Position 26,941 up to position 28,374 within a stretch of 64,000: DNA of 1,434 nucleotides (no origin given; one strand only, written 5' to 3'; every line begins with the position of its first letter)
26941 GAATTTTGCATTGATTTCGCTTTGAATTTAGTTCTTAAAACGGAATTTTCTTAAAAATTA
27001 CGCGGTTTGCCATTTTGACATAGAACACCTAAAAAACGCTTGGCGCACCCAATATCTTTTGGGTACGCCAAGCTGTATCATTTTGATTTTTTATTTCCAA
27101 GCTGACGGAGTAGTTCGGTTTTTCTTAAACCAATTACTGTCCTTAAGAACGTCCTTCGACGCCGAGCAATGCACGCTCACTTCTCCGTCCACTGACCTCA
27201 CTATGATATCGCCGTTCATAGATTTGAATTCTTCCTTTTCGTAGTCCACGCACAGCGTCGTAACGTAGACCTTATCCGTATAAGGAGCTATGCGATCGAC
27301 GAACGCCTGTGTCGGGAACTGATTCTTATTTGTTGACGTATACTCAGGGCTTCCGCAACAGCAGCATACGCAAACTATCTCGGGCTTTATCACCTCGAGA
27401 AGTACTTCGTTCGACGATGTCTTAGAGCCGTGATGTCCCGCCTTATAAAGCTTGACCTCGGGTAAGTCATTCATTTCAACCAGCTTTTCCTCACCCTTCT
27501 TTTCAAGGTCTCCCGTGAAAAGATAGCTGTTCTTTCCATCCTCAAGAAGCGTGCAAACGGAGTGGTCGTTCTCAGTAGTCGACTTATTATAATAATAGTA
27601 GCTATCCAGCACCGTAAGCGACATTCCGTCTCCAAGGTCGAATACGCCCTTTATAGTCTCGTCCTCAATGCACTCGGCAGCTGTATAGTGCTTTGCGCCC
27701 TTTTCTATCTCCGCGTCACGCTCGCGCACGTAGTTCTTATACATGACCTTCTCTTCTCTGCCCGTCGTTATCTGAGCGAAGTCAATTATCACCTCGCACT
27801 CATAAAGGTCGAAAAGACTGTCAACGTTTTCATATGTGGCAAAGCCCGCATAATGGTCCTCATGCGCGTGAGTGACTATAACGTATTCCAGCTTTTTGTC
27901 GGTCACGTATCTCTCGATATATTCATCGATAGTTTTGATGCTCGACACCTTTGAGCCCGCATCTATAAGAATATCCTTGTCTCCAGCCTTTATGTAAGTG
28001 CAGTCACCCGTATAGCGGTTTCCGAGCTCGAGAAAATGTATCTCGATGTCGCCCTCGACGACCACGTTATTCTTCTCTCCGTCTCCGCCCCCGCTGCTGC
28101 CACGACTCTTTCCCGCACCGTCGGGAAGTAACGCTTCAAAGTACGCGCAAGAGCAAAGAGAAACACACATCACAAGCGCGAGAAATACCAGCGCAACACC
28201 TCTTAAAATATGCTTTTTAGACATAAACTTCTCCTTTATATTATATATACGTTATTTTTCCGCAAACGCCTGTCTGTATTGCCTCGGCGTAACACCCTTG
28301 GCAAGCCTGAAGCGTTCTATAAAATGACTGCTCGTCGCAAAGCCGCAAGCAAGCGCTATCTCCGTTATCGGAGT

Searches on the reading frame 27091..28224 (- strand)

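Call 68: search_protein_families(library=pfam, proteins=[window:27091-28224:-], max_evalue=0.00001)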
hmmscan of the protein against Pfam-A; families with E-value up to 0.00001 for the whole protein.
window:27091-28224:- (377 aa): 1 family
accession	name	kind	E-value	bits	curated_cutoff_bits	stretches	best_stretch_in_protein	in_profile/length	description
PF00753.33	Lactamase_B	-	3.2e-16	60.3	22.7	1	72-129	5-61/196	Metallo-beta-lactamase superfamily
